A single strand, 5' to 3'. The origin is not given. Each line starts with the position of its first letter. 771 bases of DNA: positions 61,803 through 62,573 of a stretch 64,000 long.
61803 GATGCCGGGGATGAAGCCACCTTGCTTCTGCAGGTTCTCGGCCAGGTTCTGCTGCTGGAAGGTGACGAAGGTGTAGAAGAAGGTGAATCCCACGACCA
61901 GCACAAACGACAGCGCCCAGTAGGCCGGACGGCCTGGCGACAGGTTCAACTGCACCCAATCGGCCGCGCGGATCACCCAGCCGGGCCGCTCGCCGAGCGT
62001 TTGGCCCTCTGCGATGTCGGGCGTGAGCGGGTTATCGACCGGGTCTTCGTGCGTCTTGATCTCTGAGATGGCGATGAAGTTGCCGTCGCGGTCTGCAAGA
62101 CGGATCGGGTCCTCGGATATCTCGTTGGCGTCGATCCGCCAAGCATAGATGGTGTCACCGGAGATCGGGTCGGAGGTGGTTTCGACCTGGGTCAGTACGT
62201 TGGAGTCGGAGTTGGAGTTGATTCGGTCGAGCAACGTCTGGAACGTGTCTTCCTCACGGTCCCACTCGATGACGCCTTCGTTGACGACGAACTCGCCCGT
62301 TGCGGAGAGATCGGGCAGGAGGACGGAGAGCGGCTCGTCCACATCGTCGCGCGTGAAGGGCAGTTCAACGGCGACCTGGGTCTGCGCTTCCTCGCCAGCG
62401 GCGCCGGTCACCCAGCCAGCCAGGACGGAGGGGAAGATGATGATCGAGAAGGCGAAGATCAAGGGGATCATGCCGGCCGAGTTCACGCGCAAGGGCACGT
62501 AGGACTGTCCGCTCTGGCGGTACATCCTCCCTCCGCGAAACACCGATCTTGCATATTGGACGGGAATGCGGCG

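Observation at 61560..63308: SecY with a ~150-residue hydrophilic insertion in the periplasmic loop between TM7 and TM8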

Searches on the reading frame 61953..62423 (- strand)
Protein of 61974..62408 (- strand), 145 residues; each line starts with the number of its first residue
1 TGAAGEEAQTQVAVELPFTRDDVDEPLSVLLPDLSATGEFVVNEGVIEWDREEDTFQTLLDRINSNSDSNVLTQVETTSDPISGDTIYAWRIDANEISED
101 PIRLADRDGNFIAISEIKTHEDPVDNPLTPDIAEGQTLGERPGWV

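Call 26: search_protein_families(library=pfam, proteins=[window:61974-62408:-], max_evalue=10)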
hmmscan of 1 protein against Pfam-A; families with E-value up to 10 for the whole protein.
window:61974-62408:- (145 aa): 0 families

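Call 30: predict_structure(alignment_id=A3)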
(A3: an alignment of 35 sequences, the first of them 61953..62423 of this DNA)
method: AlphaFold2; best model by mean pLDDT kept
length: 157 residues; sequences in the alignment: 35
mean_pLDDT: 73.6   pTM: 0.67
mean pLDDT of the five models: 73.6, 70.4, 70.3, 70.3, 69.4
residues with pLDDT >= 90: 57; 70-90: 47; 50-70: 16; < 50: 37
segments of 3 or more residues with pLDDT < 50: 1-12, 134-157
pLDDT, mean of each block of 10 residues (from residue 1): 34 68 91 94 94 96 95 91 80 85 77 87 60 46 39 27
secondary structure, 60 per line:
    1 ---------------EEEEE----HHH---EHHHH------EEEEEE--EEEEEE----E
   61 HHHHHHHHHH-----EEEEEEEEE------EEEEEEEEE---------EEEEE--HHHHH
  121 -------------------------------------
elements in order: E16-20 H32-35 E42-47 E50-55 H61-70 E76-84 E91-99 E109-113 H116-120

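Call 32: search_protein_representatives(alignment_id=A3)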
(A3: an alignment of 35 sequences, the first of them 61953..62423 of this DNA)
Query: 35 sequences, 156 profile positions. Proteins with E-value up to 0.001 (for the whole library): 257; up to 1e-10: 39; up to 1e-30: 3. The best 150 are listed.
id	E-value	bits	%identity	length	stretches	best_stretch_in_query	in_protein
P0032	2.9e-61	222.2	-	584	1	1-156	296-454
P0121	1.9e-59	216.3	-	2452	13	37-120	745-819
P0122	9.2e-46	171.8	-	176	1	1-134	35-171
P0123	3.8e-30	121.1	-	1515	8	14-86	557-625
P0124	5.7e-28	114.0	-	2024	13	26-105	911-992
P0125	6.9e-26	107.3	-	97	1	76-156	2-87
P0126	1.2e-24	103.3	-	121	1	6-85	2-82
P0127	1.7e-23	99.5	-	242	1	24-104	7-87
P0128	7.1e-22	94.2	-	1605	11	25-87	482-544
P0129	7.7e-22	94.1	-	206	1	83-156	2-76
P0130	2.1e-20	89.4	-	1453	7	34-85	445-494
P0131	2.2e-20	89.4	-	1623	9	28-77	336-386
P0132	9.8e-19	84.0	-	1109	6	26-88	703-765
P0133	9.0e-17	77.7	-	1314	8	14-86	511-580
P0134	2.6e-16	76.2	-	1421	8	40-122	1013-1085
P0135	4.4e-16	75.4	-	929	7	11-121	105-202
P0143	6.3e-13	65.2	-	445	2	40-125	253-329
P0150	1.4e-11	60.8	-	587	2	35-126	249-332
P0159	1.1e-10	57.9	-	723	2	40-124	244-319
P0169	2.1e-09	53.7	-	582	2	34-141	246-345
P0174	6.5e-09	52.1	-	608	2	16-139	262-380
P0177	1.4e-08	51.0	-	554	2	35-125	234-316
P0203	1.9e-07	47.4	-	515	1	22-140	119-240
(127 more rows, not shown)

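Call 33: search_protein_families(library=pfam, proteins=[P0121, P0123, P0124, P0135, P0143, P0150, P0169, P0177, P0127, P0203], max_evalue=0.001)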
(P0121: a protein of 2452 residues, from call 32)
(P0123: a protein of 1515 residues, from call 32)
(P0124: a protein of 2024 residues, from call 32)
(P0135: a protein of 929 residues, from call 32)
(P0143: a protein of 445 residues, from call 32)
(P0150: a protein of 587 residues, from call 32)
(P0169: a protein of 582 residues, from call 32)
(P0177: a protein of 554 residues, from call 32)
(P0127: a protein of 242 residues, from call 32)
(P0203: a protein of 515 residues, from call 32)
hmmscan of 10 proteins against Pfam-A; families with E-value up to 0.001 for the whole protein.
P0121 (2452 aa): 3 families
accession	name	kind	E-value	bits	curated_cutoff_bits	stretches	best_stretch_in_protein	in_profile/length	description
PF07196.18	Flagellin_IN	-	7.8e-46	154.5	22.7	7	505-548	5-55/55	Flagellin hook IN motif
PF13400.11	Tad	-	4.3e-06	27.4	22.3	1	2-45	4-46/47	Putative Flp pilus-assembly TadE/G-like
PF00092.34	VWA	-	1.1e-05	26.1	23.8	1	2260-2437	38-170/174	von Willebrand factor type A domain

P0123 (1515 aa): 2 families
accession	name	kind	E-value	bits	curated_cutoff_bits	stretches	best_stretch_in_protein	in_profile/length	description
PF07196.18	Flagellin_IN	-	2.3e-31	108.2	22.7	6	881-926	12-53/55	Flagellin hook IN motif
PF18914.6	DUF5666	-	1.6e-09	38.3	27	0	578-598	6-26/60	Domain of unknown function (DUF5666)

P0124 (2024 aa): 2 families
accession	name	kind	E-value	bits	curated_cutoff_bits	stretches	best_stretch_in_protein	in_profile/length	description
PF07196.18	Flagellin_IN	-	1.6e-49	166.3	22.7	8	733-780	1-54/55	Flagellin hook IN motif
PF19634.4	DUF6137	-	0.00044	20.5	25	0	1290-1343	21-74/82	Family of unknown function (DUF6137)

P0135 (929 aa): 3 families
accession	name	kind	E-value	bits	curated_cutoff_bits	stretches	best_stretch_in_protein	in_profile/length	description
PF07196.18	Flagellin_IN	-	6.7e-30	103.5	22.7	5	529-576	1-54/55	Flagellin hook IN motif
PF18914.6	DUF5666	-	1.7e-06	28.6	27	0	325-346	5-26/60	Domain of unknown function (DUF5666)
PF06577.17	EipA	-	0.00079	19.7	30.8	0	213-270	97-151/160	Envelope integrity protein A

P0143 (445 aa): 3 families
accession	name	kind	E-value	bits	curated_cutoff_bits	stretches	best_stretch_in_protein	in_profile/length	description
PF07195.17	FliD_C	-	3.9e-23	82.6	25.4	1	333-440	1-113/236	Flagellar hook-associated protein 2 C-terminus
PF02465.23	FliD_N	-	6.4e-18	65.6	24.8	1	12-110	1-96/97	Flagellar hook-associated protein 2 N-terminus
PF07196.18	Flagellin_IN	-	1.4e-14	54.5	22.7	2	141-192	9-54/55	Flagellin hook IN motif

P0150 (587 aa): 3 families
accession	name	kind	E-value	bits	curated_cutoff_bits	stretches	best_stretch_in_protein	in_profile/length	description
PF07195.17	FliD_C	-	9.7e-43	146.7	25.4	1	346-570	8-236/236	Flagellar hook-associated protein 2 C-terminus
PF02465.23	FliD_N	-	2.8e-20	73.2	24.8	1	12-111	1-96/97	Flagellar hook-associated protein 2 N-terminus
PF07196.18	Flagellin_IN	-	7.5e-14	52.1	22.7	2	257-306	1-55/55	Flagellin hook IN motif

P0169 (582 aa): 3 families
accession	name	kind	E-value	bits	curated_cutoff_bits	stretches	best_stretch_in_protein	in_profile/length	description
PF07195.17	FliD_C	-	4e-35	121.8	25.4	1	331-559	1-235/236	Flagellar hook-associated protein 2 C-terminus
PF02465.23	FliD_N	-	6.5e-19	68.8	24.8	1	15-109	1-96/97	Flagellar hook-associated protein 2 N-terminus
PF07196.18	Flagellin_IN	-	1.1e-15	58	22.7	2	256-301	11-54/55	Flagellin hook IN motif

P0177 (554 aa): 4 families
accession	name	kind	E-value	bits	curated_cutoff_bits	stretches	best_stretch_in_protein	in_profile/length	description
PF07195.17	FliD_C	-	2.8e-48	164.9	25.4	1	320-537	1-235/236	Flagellar hook-associated protein 2 C-terminus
PF02465.23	FliD_N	-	8.3e-25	87.7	24.8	1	8-103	1-96/97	Flagellar hook-associated protein 2 N-terminus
PF18914.6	DUF5666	-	1.1e-05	26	27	0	130-154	6-30/60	Domain of unknown function (DUF5666)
PF07196.18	Flagellin_IN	-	7.6e-05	23.3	22.7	1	244-289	2-53/55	Flagellin hook IN motif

P0127 (242 aa): 0 families

P0203 (515 aa): 2 families
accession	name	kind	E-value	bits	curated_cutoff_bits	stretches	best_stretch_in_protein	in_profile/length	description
PF07195.17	FliD_C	-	1.1e-44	153.1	25.4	1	240-505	2-236/236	Flagellar hook-associated protein 2 C-terminus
PF02465.23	FliD_N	-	2.9e-23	82.7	24.8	1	10-107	1-97/97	Flagellar hook-associated protein 2 N-terminus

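Call 38: find_encoding_contigs(protein=P0121, flank=8000, max_places=4)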
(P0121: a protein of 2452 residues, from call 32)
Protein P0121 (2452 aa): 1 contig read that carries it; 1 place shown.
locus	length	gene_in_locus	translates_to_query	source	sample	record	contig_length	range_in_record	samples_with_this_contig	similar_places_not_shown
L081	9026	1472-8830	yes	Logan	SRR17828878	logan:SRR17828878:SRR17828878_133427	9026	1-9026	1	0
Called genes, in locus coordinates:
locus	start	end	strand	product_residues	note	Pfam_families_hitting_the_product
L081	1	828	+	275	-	?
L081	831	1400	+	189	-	PF07811:TadE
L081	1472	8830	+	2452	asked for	PF13400:Tad (weak), PF00092:VWA (faint), PF07196:Flagellin_IN (faint)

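Call 44: search_solved_structures(query=A3, max_evalue=1, show_alignments=2)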
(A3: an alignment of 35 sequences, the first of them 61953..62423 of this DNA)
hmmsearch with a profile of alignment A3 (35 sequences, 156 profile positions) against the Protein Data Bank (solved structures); distinct sequences matched with E-value up to 1: 2.
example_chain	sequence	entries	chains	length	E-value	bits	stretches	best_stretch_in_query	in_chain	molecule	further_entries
6v3p_C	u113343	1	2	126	0.12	15.5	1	59-125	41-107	IgA FC receptor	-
3c0b_A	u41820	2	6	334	0.33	14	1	35-125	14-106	Conserved archaeal protein Q6M145 | Conserved archaeal protein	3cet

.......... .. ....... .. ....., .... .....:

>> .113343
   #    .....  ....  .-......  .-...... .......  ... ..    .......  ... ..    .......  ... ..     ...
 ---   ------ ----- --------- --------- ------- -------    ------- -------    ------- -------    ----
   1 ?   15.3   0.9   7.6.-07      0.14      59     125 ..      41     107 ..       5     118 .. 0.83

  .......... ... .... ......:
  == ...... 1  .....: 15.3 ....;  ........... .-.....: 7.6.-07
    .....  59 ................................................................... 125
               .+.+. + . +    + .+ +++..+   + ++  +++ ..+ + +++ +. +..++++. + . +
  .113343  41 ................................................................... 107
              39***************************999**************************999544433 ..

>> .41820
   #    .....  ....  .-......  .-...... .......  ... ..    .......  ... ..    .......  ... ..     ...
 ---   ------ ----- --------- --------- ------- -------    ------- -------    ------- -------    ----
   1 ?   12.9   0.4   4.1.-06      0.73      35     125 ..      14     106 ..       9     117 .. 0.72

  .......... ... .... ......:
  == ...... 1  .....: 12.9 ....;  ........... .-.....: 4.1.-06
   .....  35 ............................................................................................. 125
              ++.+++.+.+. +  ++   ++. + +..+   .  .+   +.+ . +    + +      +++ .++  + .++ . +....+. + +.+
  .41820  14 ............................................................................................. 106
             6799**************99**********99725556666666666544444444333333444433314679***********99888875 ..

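Call 51: fold_search(model_id=the predicted structure, library=pdb)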
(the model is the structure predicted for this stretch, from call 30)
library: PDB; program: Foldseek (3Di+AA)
matches with E <= 10: 339; with E <= 0.001: 0
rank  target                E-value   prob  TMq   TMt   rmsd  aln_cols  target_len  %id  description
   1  9gsx_Y                6.1e-03  1.00  0.42  0.12   4.0       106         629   20  Campylobacter hook-filament junction-cap complex (released 2025-04-09)
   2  6sih_A                1.5e-02  0.96  0.40  0.16   8.5       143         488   15  Structure of bacterial flagellar capping protein FliD (released 2020-05-27)
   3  9gsx_Z                1.6e-02  1.00  0.41  0.12   4.4       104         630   17  Campylobacter hook-filament junction-cap complex (released 2025-04-09)
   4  6iwy                  2.4e-02  0.95  0.37  0.18   9.5       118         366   16  Crystal structure of the flagellar cap protein FliD from Helicobacter pylori (released 2019-05-22)
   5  9gsx_X                3.4e-02  0.94  0.36  0.11  12.7       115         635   16  Campylobacter hook-filament junction-cap complex (released 2025-04-09)
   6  9khy_a                7.1e-02  0.94  0.37  0.14   5.3       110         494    9  Terminator and trunk structure of Escherichia phage Mu (released 2025-02-12)
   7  9gsx_W                8.0e-02  0.54  0.26  0.10   7.0       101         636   20  Campylobacter hook-filament junction-cap complex (released 2025-04-09)
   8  9u4r_AD               1.4e-01  0.60  0.36  0.16   7.6       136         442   12  Structure of the intial complex in filament assembly at 3.23 angstroms resolution, conformation 2. (released 2026-03-25)
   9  9gsx_a                1.8e-01  0.77  0.37  0.12   5.0       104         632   17  Campylobacter hook-filament junction-cap complex (released 2025-04-09)
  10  8erm_A                2.1e-01  0.38  0.29  0.24   7.7       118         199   10  Crystal structure of FliC D2/D3 domains from Pseudomonas aeruginosa PAO1 (released 2023-05-17)
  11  5swk_D                2.1e-01  0.13  0.20  0.27  13.3       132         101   17  Crystal structure of p53 epitope-scaffold based on a inhibitor of cysteine proteases in complex with human MDM2 (released 2017-10-18)
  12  5swk_C                4.7e-01  0.09  0.20  0.27  13.1       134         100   18  Crystal structure of p53 epitope-scaffold based on a inhibitor of cysteine proteases in complex with human MDM2 (released 2017-10-18)
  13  5ufm_B                7.9e-01  0.14  0.20  0.16   8.9        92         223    6  Crystal structure of Burkholderia thailandensis 1,6-didemethyltoxoflavin-N1-methyltransferase with bound 1,6-didemethy (released 2017-12-13)
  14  4q8g_A                9.3e-01  0.11  0.17  0.08  13.6        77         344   12  Structure of the Saccharomyces cerevisiae PAN2 pseudoubiquitin-hydrolase (released 2014-06-04)
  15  9h3g_Ia               1.1e+00  0.08  0.17  0.14   9.9        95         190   12  Structure of the Arabidopsis thaliana 80S ribosome in complex with P- and E-site tRNAs and mRNA (released 2026-02-04)
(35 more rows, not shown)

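Call 61: search_protein_families(library=pfam, alignment_id=A3, max_evalue=1)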
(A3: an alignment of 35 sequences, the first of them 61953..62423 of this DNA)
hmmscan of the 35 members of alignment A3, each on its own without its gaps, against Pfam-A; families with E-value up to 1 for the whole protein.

A. member 1, window:61953-62423:- (157 aa): 0 families

B. families by the number of members that match (of 35 scanned): 8 families
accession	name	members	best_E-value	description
PF13522.11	GATase_6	1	0.041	Glutamine amidotransferase domain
PF14269.12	Arylsulfotran_2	1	0.081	Arylsulfotransferase (ASST)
PF22737.1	NNH6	1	0.14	NACHT N-terminal Helical domain 6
PF13817.11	DDE_Tnp_IS66_C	1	0.14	IS66 C-terminal element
PF11148.14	DUF2922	1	0.15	Protein of unknown function (DUF2922)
PF06344.16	Parecho_VpG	1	0.15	Parechovirus Genome-linked protein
PF25605.1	Phage_80a_gp11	1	0.19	Phage 80a gp11 protein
PF12423.13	KIF1B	1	0.2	Kinesin protein 1B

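Call 65: find_encoding_contigs(protein=P0143, flank=3000, max_places=3)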
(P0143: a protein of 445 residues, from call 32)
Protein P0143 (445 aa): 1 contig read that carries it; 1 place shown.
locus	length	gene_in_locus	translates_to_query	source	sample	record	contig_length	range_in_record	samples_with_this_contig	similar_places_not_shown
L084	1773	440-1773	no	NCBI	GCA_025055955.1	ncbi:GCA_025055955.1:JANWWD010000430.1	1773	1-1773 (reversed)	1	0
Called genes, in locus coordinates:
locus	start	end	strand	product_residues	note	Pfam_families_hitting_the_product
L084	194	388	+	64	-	PF03646:FlaG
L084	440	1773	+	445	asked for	PF02465:FliD_N, PF07196:Flagellin_IN, PF07195:FliD_C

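Call 66: list_cluster_members(proteins=[P0143, P0174, P0159, P0203, P0150, P0177, P0123, P0124])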
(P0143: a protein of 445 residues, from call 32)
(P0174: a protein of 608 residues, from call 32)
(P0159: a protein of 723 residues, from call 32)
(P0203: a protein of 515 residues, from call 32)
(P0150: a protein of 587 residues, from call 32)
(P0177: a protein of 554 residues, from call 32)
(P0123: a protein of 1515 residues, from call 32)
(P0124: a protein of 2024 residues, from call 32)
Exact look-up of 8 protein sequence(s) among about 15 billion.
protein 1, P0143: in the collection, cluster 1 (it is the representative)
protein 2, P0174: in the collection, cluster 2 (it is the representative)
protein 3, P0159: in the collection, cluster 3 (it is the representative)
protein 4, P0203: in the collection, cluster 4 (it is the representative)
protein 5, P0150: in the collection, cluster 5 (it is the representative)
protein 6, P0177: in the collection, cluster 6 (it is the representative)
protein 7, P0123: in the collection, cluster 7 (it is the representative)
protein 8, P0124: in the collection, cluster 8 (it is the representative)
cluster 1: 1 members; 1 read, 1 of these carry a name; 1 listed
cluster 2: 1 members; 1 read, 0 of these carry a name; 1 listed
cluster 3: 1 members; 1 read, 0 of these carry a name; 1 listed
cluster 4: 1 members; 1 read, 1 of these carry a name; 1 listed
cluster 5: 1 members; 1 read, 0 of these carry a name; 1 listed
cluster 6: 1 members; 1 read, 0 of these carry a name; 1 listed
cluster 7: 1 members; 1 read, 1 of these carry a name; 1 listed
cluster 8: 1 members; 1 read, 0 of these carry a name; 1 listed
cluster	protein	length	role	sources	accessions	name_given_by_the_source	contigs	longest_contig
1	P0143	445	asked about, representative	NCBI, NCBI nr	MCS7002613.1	MAG: flagellar filament capping protein FliD, partial [Dehalococcoidia bacterium] | flagellar filament capping protein FliD [Dehalococcoidia bacterium]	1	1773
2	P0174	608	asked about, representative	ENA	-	-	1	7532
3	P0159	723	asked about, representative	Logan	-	-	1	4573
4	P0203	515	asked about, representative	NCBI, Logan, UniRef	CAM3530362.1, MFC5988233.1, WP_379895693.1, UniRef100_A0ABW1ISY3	flagellar filament capping protein FliD [Marinicrinis lubricantis] | Flagellar hook-associated protein 2 n=1 Tax=Marinicrinis lubricantis TaxID=2086470 ...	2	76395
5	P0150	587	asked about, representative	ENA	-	-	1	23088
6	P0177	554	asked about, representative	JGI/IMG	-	-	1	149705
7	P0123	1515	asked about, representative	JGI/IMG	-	hypothetical protein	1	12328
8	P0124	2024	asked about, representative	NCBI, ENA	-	-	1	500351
